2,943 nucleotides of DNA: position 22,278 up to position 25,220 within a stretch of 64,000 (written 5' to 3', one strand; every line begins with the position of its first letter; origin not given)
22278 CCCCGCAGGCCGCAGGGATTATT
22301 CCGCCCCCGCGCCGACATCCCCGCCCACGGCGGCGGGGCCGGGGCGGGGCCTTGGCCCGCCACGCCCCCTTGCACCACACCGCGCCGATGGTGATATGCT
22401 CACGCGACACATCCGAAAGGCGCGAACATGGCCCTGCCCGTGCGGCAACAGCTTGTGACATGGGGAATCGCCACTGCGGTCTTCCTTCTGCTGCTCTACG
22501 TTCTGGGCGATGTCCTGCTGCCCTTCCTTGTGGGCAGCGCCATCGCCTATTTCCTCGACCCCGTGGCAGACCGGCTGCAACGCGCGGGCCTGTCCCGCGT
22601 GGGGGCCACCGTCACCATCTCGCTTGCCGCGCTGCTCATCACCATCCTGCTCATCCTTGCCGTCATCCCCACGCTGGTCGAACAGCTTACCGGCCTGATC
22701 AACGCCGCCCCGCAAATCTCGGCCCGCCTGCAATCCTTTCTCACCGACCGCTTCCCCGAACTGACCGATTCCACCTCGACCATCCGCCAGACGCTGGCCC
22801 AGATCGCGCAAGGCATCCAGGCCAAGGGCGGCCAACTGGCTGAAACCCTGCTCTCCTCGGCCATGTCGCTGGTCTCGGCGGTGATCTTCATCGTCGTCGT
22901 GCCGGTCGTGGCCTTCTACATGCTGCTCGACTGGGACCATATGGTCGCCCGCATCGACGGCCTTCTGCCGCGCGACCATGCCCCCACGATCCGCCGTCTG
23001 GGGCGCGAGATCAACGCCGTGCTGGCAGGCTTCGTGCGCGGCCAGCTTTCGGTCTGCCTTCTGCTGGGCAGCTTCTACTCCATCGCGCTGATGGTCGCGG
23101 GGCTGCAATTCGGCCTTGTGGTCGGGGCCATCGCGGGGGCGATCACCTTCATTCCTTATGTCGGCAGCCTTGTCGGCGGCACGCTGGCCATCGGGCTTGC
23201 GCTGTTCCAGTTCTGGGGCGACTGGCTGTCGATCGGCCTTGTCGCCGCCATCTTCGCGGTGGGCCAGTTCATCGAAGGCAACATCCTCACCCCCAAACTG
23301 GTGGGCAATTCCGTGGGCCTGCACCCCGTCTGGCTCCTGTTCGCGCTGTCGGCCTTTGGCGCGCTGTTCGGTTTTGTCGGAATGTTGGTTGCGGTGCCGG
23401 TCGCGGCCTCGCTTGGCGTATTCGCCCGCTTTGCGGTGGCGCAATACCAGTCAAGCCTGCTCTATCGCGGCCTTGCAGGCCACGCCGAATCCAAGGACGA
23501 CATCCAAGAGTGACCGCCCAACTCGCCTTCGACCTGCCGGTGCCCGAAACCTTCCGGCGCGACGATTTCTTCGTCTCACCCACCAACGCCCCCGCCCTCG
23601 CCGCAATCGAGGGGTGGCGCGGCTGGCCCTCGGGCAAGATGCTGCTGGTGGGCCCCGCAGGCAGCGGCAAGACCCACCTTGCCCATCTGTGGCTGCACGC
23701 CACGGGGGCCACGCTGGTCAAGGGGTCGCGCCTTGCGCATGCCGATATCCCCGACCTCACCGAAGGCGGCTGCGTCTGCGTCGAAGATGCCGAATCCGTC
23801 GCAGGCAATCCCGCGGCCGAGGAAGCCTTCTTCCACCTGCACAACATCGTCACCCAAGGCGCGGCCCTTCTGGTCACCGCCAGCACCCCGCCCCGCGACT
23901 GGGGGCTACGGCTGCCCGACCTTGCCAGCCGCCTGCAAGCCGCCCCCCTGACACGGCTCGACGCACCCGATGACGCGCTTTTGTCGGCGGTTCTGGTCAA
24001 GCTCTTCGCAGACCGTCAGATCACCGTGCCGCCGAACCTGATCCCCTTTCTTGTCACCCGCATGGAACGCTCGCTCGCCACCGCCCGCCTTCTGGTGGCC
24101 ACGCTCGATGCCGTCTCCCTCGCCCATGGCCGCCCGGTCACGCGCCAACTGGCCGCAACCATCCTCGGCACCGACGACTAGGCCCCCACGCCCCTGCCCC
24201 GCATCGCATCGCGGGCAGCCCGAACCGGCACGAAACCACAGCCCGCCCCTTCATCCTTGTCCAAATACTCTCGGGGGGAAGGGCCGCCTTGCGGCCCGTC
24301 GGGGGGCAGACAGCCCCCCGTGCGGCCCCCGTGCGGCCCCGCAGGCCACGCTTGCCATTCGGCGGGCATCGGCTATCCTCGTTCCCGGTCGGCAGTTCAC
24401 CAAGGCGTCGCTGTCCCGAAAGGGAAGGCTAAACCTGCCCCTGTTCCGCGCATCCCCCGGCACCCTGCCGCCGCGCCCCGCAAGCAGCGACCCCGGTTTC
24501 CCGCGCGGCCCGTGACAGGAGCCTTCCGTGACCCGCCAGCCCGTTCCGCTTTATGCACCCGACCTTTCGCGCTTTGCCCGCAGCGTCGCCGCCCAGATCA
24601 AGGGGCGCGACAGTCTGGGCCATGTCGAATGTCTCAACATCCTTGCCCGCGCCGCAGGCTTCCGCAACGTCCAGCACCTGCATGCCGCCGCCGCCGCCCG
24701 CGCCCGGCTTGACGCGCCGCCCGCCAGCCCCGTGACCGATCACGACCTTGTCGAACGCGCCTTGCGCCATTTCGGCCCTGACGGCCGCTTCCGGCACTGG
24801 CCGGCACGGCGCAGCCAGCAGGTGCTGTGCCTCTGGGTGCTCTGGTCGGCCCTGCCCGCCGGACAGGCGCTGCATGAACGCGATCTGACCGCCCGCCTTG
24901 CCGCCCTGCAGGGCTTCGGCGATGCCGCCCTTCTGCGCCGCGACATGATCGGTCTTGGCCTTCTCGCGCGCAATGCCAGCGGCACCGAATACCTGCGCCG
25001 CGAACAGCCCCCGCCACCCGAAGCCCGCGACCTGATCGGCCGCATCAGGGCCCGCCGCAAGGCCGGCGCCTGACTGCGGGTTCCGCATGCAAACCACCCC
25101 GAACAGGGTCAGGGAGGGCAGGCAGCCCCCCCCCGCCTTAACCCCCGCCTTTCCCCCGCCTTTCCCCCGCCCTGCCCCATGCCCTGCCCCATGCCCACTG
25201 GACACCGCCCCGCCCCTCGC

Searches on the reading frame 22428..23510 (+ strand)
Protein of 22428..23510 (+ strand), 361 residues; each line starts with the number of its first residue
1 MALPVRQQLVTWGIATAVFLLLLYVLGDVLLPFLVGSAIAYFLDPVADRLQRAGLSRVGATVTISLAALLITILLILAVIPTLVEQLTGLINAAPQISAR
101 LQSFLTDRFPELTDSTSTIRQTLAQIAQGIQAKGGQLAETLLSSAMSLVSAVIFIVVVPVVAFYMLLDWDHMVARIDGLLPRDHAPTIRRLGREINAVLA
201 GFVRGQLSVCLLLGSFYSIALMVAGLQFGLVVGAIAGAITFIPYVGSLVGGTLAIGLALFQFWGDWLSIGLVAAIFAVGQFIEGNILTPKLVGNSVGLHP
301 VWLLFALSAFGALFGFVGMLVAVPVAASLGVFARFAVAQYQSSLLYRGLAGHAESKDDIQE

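Call 16: find_related_loci(query=window:22428-23510:+, collection=genome_contigs, flank=6000)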
Query window:22428-23510:+ (361 aa) in genome_contigs; peptide patterns used: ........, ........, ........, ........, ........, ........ (x = any residue, [..] = any of these).
600 stretches matched a pattern (row limit reached: there are more); 549 encode a relative of the query (tblastn E <= 1e-3); the best 80 are kept; 80 distinct loci.
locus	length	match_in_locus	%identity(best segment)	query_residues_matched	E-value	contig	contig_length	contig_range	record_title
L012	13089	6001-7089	91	1-361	0e+0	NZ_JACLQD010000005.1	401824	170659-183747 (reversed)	Paragemmobacter straminiformis strain CAM-8 contig005_Gemmobacter, whole genome shotgun sequence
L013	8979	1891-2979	83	1-361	0e+0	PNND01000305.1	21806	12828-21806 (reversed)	MAG: Rhodobacter sp. isolate BC.021 BC_1001558_21806, whole genome shotgun sequence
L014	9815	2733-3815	85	1-361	5e-178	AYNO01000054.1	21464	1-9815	MAG: Rhodobacter sp. CACIA14H1 contig00198, whole genome shotgun sequence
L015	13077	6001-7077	73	1-359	3e-171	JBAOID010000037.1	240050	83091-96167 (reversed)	MAG: Cypionkella sp. isolate AS_Ams2_Bin34 np2-np3_contig_6111, whole genome shotgun sequence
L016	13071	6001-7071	72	1-357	5e-171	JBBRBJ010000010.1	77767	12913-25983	MAG: Rhodobacterales bacterium isolate Co_metawrap_2338 Cmw_2338_k141_21502937_length_77767_cov_13.9306, whole genome sh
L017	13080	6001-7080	83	1-360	8e-169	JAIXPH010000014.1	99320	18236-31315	MAG: Rhodobacteraceae bacterium isolate C1_MAG_00057 C1_MAG_00057_000000000060, whole genome shotgun sequence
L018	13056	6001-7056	74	1-352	2e-168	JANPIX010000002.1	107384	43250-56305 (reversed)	MAG: Gemmobacter sp. isolate VAR_61_metabat_492 VAR_61_k141_2004868, whole genome shotgun sequence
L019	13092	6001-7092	84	1-361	6e-168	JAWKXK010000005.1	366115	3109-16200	MAG: Paracoccaceae bacterium isolate ABC1.181 ABC1.181.fa-5, whole genome shotgun sequence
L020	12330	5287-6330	71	1-348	7e-167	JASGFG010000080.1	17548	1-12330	MAG: Paracoccaceae bacterium isolate 1H193 JMF-2111-06-0001.hyb.bin.193_79, whole genome shotgun sequence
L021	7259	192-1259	76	1-356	2e-165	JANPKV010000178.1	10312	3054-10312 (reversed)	MAG: Rhodobacterales bacterium isolate VAR_61_metabat_167 VAR_61_k141_3723382, whole genome shotgun sequence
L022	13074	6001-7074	72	1-358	4e-165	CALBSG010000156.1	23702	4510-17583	MAG TPA_asm: uncultured Rhodobacteraceae bacterium isolate SRR6231161_bin.63_CONCOCT_v1.1_MAG genome assembly, contig: E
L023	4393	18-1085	71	1-356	1e-168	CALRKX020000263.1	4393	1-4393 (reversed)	MAG: Erythrobacter sanguineus isolate JJ-JE53-10-7-mx-bin553 genome assembly, contig: JJ-RD922-193-C490, whole genome sh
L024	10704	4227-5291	75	1-355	1e-163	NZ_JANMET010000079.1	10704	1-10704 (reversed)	MAG: Tabrizicola sp. isolate OTE_70b_metabat_43 OTE_70b_k141_2431261, whole genome shotgun sequence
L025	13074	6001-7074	72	1-358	1e-162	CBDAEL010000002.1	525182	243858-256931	Paracoccaceae bacterium isolate RE-M30 genome assembly, contig: RE-M30-c3, whole genome shotgun sequence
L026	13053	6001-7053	74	1-351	3e-161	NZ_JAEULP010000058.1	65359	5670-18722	MAG: Tabrizicola sp. isolate new MAG-124 k141_3133286, whole genome shotgun sequence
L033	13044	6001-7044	78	1-348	3e-160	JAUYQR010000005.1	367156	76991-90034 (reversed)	MAG: Paracoccaceae bacterium isolate C5_concoct.bin.147 C5_k141_84313, whole genome shotgun sequence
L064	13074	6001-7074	71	1-358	1e-156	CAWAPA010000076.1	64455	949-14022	MAG: uncultured Alphaproteobacteria bacterium isolate MFD02832.bin.2.85 genome assembly, contig: contig_75511, whole gen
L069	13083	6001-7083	65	1-361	4e-155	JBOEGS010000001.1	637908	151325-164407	MAG: Paracoccaceae bacterium isolate PBSAalp1 PBSA13_contig_7, whole genome shotgun sequence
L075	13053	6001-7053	71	1-351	7e-154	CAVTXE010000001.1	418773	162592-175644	MAG: uncultured Alphaproteobacteria bacterium isolate MFD04651.bin.2.106 genome assembly, contig: contig_10859, whole ge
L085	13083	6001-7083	71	1-361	1e-152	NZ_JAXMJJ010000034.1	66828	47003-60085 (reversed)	MAG: Cypionkella sp. isolate G7_metabat.bin.15_sub k141_42221, whole genome shotgun sequence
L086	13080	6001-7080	64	1-360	3e-152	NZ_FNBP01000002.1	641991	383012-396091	Sulfitobacter delicatus strain DSM 16477, whole genome shotgun sequence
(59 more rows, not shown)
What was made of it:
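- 22428..23513 (+): AI-2E family permease, the conserved right flank, followed by an Hda-like gene at 23510-24181. 91% identical in L012 (call 16).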

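Call 98: search_protein_families(library=pfam, proteins=[L085:4729-5934:+, L069:4494-5927:+, L075:4693-5745:+, L086:4630-5883:-, L018:5053-5910:+, L033:4246-4770:-, L033:4770-5411:-, L013:1236-1736:+, L014:2119-2682:-, L064:3472-4380:+], max_evalue=0.001)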
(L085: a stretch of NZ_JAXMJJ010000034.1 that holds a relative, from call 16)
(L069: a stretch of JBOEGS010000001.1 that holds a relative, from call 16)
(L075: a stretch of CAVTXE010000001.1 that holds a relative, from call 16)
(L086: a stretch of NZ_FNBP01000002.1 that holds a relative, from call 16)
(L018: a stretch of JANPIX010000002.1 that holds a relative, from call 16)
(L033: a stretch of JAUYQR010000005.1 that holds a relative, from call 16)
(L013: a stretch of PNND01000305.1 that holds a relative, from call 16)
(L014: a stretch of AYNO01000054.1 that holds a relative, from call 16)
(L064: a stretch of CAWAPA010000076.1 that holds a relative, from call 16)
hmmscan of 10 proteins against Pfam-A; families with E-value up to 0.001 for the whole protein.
L085:4729-5934:+ (402 aa): 3 families
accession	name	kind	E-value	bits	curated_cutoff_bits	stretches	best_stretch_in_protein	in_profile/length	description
PF00805.28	Pentapeptide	-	1.4e-11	44.2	20.2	2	243-281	1-39/40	Pentapeptide repeats (8 copies)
PF13576.12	Pentapeptide_3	-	3.9e-05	24.2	27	0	216-258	2-47/48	Pentapeptide repeats (9 copies)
PF13599.13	Pentapeptide_4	-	0.00011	22.6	38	1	220-276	8-69/78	Pentapeptide repeat region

L069:4494-5927:+ (478 aa): 3 families
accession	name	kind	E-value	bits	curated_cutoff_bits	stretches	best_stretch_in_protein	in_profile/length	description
PF00805.28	Pentapeptide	-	4.2e-32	109.7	20.2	3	355-392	1-38/40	Pentapeptide repeats (8 copies)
PF13576.12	Pentapeptide_3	-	4.2e-23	81.7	27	4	349-391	3-48/48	Pentapeptide repeats (9 copies)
PF13599.13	Pentapeptide_4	-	2.4e-06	28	38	0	265-331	11-77/78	Pentapeptide repeat region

L075:4693-5745:+ (351 aa): 4 families
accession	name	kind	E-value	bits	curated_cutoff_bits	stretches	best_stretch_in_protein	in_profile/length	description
PF07992.20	Pyr_redox_2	-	4.2e-38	131.9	26.1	1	10-222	77-291/291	Pyridine nucleotide-disulphide oxidoreductase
PF02852.28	Pyr_redox_dim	-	1.3e-26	93.4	25.3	1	243-349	2-108/110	Pyridine nucleotide-disulphide oxidoreductase, dimerisation domain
PF00070.33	Pyr_redox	-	3.3e-16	60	22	1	71-146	2-79/82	Pyridine nucleotide-disulphide oxidoreductase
PF13738.12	Pyr_redox_3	-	8.4e-06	25.7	30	1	24-174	116-275/305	Pyridine nucleotide-disulphide oxidoreductase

L086:4630-5883:- (417 aa): 3 families
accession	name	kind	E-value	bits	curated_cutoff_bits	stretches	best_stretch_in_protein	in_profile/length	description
PF01546.33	Peptidase_M20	-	3.6e-17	63.4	24.6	1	149-412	35-205/206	Peptidase family M20/M25/M40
PF07687.19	M20_dimer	-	1.2e-11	44.9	21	1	215-293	1-83/107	Peptidase dimerisation domain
PF05343.19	Peptidase_M42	-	1.5e-06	27.9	23.2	1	149-249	134-233/292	M42 glutamyl aminopeptidase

L018:5053-5910:+ (286 aa): 0 families

L033:4246-4770:- (174 aa): 1 family
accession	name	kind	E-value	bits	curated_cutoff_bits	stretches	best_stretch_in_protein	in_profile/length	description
PF00196.25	GerE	-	0.00042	20.3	23.5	1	103-155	3-55/57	Bacterial regulatory proteins, luxR family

L033:4770-5411:- (213 aa): 1 family
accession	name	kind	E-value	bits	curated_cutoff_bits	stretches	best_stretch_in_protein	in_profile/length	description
PF01292.26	Ni_hydr_CYTB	-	4.4e-25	88.9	30.1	1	18-207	2-179/179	Prokaryotic cytochrome b561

L013:1236-1736:+ (167 aa): 1 family
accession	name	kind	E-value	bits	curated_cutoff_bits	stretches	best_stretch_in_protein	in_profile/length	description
PF02469.27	Fasciclin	-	5.1e-31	107.9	22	1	31-160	2-123/123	Fasciclin domain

L014:2119-2682:- (187 aa): 0 families

L064:3472-4380:+ (303 aa): 1 family
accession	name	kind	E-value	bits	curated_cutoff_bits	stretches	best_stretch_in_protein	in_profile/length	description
PF00528.27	BPD_transp_1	-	1.7e-09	38.1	26.4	1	99-298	2-181/184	Binding-protein-dependent transport system inner membrane component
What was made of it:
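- The site is a general variable spot carrying different cargo in other lineages (call 98).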

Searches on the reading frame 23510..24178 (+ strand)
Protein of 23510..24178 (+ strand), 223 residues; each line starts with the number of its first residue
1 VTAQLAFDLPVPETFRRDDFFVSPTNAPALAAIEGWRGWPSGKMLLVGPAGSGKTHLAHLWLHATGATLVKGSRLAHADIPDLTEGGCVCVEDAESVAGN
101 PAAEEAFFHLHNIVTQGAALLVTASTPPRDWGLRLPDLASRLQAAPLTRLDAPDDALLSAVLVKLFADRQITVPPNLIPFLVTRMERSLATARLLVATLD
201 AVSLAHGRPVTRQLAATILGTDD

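Call 24: search_protein_families(library=pfam, proteins=[window:23510-24178:+], max_evalue=0.001)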
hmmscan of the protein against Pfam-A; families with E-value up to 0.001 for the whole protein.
window:23510-24178:+ (223 aa): 1 family
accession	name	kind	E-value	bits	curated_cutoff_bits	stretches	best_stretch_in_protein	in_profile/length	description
PF22688.2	Hda_lid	-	3e-05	24.3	27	1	166-211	12-57/65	Hda, lid domain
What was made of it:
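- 22428..23513 (+): Hda_lid match (call 24).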

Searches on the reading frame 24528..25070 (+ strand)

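Call 24: search_protein_families(library=pfam, proteins=[window:24528-25070:+], max_evalue=0.001)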
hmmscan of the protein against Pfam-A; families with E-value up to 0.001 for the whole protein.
window:24528-25070:+ (181 aa): 1 family
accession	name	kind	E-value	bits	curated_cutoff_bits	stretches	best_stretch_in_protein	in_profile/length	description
PF09860.14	DUF2087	-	6.5e-17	61.9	22.4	1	87-157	1-69/69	Uncharacterized protein conserved in bacteria (DUF2087)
